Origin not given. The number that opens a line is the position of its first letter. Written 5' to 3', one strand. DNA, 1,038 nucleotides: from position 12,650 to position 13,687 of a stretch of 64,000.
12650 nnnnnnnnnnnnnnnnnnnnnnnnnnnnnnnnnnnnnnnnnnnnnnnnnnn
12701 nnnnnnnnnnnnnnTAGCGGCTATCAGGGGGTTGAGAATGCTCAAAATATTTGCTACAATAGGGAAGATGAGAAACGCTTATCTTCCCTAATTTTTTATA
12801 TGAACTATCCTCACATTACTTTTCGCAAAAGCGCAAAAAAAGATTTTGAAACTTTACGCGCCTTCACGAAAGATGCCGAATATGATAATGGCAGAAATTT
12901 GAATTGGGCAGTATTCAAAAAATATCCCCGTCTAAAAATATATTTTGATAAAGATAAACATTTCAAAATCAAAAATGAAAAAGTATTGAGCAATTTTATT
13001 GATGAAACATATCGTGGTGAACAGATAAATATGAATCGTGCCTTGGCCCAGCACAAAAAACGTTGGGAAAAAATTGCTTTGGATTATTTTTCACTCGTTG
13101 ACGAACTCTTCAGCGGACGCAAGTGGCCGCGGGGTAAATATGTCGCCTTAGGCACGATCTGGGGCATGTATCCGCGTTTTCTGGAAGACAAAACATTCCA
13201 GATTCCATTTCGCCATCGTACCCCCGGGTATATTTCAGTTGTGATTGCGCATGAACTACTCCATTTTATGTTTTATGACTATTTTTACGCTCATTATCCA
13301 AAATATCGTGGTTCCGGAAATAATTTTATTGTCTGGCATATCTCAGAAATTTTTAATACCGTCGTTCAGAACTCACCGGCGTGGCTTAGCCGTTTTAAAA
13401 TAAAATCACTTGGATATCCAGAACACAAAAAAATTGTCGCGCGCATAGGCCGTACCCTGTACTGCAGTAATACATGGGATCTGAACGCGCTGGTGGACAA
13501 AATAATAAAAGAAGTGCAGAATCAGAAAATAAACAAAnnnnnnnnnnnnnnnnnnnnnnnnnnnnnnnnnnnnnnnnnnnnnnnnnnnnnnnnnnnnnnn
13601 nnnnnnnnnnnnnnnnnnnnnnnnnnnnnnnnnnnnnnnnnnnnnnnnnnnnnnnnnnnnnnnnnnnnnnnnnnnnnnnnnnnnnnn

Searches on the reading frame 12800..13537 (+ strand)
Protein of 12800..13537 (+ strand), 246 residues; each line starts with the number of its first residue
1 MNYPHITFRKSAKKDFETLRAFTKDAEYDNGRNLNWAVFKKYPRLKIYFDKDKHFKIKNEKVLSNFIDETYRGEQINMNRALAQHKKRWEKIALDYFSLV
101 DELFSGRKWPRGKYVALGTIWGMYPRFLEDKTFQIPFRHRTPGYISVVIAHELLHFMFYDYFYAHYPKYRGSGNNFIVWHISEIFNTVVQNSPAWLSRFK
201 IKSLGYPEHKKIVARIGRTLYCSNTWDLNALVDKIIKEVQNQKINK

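Call 6: search_protein_families(library=ncbifam, proteins=[window:12803-13537:+], max_evalue=0.01)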
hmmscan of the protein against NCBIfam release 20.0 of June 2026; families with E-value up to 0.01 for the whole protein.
window:12803-13537:+ (245 aa): 0 families

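Call 7: search_protein_families(library=pfam, proteins=[window:12803-13537:+], max_evalue=0.01)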
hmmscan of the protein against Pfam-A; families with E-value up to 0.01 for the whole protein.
window:12803-13537:+ (245 aa): 0 families

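Call 21: search_protein_families(library=pfam, proteins=[window:12803-13537:+], max_evalue=10)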
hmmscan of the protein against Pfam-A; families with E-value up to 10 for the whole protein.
window:12803-13537:+ (245 aa): 1 family
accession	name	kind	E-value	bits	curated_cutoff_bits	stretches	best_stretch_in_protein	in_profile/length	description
PF11667.14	DUF3267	-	0.19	12.5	27.1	1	144-164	2-22/108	Putative zincin peptidase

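Call 24: find_homologous_proteins(query=window:12800-13537:+, max_evalue=0.001)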
Query window:12800-13537:+ (246 aa): 228 proteins with E <= 0.001 among 362 candidates; the best 120 are listed.
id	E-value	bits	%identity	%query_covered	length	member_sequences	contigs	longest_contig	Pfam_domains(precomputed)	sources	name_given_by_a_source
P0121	2.9e-167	573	100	100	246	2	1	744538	-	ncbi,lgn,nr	ncbi:MAG: hypothetical protein PHW53_02310 [Patescibacteria group bacterium]|nr:hypothetical protein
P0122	1.3e-121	423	76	100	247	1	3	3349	-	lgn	-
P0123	1.4e-121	423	74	99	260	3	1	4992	-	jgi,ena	-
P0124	1.8e-121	423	76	98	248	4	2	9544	-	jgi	jgi:hypothetical protein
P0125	6.0e-120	418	73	99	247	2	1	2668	-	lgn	-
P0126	2.3e-118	413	75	98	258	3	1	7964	-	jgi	-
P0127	2.7e-118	412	74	100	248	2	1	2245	-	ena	-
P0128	4.4e-118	412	73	99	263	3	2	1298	-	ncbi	-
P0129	1.9e-117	410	73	100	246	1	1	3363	-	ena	-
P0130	1.8e-116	406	73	99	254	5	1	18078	-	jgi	-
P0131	5.1e-116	405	72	99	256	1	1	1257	-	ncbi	-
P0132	7.2e-116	404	71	99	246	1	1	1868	-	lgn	-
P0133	7.3e-116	404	74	99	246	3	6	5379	-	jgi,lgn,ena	-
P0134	1.3e-115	403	72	99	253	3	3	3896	-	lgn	-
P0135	1.7e-115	403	72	99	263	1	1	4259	-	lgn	-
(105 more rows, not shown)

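Call 36: search_solved_structures(query=A3, max_evalue=10)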
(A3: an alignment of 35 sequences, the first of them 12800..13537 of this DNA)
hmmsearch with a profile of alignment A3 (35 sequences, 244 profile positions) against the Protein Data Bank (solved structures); distinct sequences matched with E-value up to 10: 40.
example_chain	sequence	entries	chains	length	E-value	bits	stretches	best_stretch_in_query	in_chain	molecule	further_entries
1bg7_A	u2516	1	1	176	0.31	13.8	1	16-86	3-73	FERRITIN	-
5cmr_A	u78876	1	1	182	0.35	13.6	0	20-84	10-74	Ferritin heavy chain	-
9i19_A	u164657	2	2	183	0.43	13.3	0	20-84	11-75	Ferritin heavy chain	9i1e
9w2a_A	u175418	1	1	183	0.44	13.3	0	20-84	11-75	Ferritin heavy chain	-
6b8f_A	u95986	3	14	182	0.44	13.3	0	20-84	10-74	Ferritin heavy chain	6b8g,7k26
6job_A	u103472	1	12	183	0.44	13.2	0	20-84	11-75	Ferritin heavy chain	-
5cmq_A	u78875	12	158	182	0.46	13.2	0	20-84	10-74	Ferritin heavy chain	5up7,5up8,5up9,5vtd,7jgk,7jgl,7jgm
7ck8_A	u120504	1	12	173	0.48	13.1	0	20-84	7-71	Ferritin heavy chain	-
3ajq_A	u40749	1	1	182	0.53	13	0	20-84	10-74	Ferritin heavy chain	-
4oyn_A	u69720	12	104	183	0.58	12.9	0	20-84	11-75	Ferritin heavy chain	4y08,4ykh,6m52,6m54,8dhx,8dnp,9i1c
1fha_A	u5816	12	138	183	0.58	12.9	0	20-84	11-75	FERRITIN | FERRITIN HEAVY CHAIN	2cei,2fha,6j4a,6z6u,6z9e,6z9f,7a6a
2clu_A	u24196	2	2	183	0.59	12.8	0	20-84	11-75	FERRITIN HEAVY CHAIN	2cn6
8a2m_AAA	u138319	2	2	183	0.6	12.8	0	20-84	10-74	Ferritin heavy chain, N-terminally processed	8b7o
28ka_A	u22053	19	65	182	0.6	12.8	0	20-84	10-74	Ferritin heavy chain | Ferritin heavy chain, N-terminally processed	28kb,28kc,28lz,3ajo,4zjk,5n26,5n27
6jps_A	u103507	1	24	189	0.62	12.8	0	20-84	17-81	Ferritin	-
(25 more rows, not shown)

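Call 37: predict_structure(alignment_id=A3)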
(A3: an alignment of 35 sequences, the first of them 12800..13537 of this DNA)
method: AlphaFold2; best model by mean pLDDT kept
length: 246 residues; sequences in the alignment: 35
mean_pLDDT: 93.9   pTM: 0.90
mean pLDDT of the five models: 93.9, 92.7, 91.6, 91.6, 91.5
residues with pLDDT >= 90: 222; 70-90: 18; 50-70: 5; < 50: 1
segments of 3 or more residues with pLDDT < 50: none
pLDDT, mean of each block of 10 residues (from residue 1): 93 97 92 93 97 96 98 97 98 97 93 97 92 95 96 98 97 92 97 95 93 90 82 95 68
secondary structure, 60 per line:
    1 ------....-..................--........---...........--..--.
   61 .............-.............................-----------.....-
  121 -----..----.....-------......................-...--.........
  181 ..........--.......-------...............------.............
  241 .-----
elements in order: E7-10 H12-29 H32-39 H43-48 H60-73 H75-103 E115-119 E132-136 H144-165 H172-190 H193-199 H207-221 H228-241

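Call 80: search_protein_families(library=ncbifam, alignment_id=A3, max_evalue=10)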
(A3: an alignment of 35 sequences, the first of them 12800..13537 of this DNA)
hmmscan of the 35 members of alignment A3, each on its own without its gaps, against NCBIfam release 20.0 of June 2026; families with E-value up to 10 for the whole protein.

A. member 1, window:12800-13537:+ (246 aa): 0 families

B. families by the number of members that match (of 35 scanned): 6 families
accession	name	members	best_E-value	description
NF003421.0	PRK04860.1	2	0.025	SprT family zinc-dependent metalloprotease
NF003843.0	PRK05422.1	1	0.013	SsrA-binding protein SmpB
TIGR03299.1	LGT_TIGR03299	1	0.058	phage/plasmid-like protein TIGR03299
TIGR03710.1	OAFO_sf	1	0.095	2-oxoacid:acceptor oxidoreductase subunit alpha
NF004869.0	PRK06224.1-6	1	0.11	citryl-CoA lyase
NF001072.0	PRK00118.2-2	1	1.2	putative DNA-binding protein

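Call 81: search_protein_families(library=pfam, alignment_id=A3, max_evalue=10)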
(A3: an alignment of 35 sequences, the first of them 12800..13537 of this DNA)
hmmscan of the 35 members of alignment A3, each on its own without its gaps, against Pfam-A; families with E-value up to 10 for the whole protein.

A. member 1, window:12800-13537:+ (246 aa): 1 family
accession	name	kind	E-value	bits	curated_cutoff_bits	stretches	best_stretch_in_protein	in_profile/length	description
PF11667.14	DUF3267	-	0.19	12.5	27.1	1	145-165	2-22/108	Putative zincin peptidase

B. families by the number of members that match (of 35 scanned): 23 families
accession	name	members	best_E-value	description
PF11667.14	DUF3267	18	0.0053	Putative zincin peptidase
PF18958.6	DUF5700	3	0.024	Putative zinc dependent peptidase (DUF5700)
PF10440.15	WIYLD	2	0.0071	Ubiquitin-binding WIYLD domain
PF10263.15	SprT-like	2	0.18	SprT-like family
PF00213.23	OSCP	1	0.004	ATP synthase delta (OSCP) subunit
PF08231.17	SYF2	1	0.02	SYF2 splicing factor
PF09769.14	ApoO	1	0.023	Apolipoprotein O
PF12133.13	bCoV_NS6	1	0.025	Betacoronavirus NS6 protein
PF00799.26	Gemini_AL1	1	0.033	Geminivirus Rep catalytic domain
PF06313.16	ACP53EA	1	0.036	Drosophila ACP53EA protein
PF21483.2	CdiA_helical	1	0.051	Toxin CdiA-like, helical domain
PF13519.12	VWA_2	1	0.064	von Willebrand factor type A domain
PF00476.26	DNA_pol_A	1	0.076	DNA polymerase family A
PF00580.27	UvrD-helicase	1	0.11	UvrD/REP helicase N-terminal domain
PF02881.24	SRP54_N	1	0.12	SRP54-type protein, helical bundle domain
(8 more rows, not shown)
